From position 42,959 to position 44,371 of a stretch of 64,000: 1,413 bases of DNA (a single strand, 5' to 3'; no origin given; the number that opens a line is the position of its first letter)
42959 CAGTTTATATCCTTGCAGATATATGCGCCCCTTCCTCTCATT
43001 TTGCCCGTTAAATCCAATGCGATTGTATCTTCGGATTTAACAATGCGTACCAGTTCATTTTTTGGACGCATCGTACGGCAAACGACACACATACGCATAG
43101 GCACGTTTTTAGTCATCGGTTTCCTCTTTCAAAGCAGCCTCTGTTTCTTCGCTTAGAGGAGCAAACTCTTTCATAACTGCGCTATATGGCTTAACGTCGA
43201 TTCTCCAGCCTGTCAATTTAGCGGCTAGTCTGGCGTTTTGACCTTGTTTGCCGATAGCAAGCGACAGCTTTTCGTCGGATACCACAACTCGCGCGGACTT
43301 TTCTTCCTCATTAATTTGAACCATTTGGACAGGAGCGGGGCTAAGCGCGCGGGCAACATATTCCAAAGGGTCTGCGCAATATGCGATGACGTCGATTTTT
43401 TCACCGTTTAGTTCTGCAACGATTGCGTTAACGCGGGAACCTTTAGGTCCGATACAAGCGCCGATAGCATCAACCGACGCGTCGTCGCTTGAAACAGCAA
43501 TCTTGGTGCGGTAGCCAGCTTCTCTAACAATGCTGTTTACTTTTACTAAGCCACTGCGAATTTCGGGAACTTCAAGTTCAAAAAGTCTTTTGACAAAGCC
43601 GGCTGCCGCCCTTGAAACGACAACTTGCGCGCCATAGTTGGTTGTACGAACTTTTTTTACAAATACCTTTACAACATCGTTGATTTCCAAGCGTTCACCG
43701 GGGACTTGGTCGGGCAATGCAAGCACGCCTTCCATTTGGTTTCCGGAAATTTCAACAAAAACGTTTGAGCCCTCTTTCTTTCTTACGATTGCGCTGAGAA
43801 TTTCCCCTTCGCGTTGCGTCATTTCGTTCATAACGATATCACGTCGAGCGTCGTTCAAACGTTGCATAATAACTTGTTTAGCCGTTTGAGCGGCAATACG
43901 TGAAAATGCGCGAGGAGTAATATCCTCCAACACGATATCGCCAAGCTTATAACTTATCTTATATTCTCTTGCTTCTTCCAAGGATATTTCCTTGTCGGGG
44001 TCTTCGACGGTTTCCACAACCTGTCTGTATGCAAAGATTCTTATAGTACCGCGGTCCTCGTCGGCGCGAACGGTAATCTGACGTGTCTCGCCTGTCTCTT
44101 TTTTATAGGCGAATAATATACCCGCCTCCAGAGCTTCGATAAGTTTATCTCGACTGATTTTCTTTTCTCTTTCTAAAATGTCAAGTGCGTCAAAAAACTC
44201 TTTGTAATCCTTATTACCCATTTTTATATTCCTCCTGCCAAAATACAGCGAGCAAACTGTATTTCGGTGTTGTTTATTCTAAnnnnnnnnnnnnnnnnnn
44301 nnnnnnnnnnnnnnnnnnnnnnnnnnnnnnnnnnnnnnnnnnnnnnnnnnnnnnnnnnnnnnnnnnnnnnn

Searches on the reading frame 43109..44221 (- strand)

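Call 43: search_protein_families(library=pfam, proteins=[window:43109-44221:-], max_evalue=0.001)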
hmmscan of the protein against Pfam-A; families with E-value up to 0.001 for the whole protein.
window:43109-44221:- (370 aa): 6 families
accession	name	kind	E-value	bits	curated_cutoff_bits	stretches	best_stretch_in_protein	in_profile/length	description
PF08529.16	NusA_N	-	5.9e-38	130.2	23.8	1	8-128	1-119/119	NusA N-terminal domain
PF13184.12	KH_5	-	6.2e-29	100.4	27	1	235-303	1-69/69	NusA-like KH domain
PF07650.23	KH_2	-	4.4e-05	23.7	22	1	287-340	4-57/78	KH domain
PF00013.35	KH_1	-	8.1e-05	22.7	21.5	0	251-279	9-36/66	KH domain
PF23095.1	KH_NusA_C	-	0.00023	21.6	34.2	1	312-348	3-39/59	Transcription termination/antitermination protein NusA, KH domain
PF13083.13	KH_KhpA-B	-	0.00076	19.8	32.1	0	286-330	4-51/73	KhpA/KhpB, KH domain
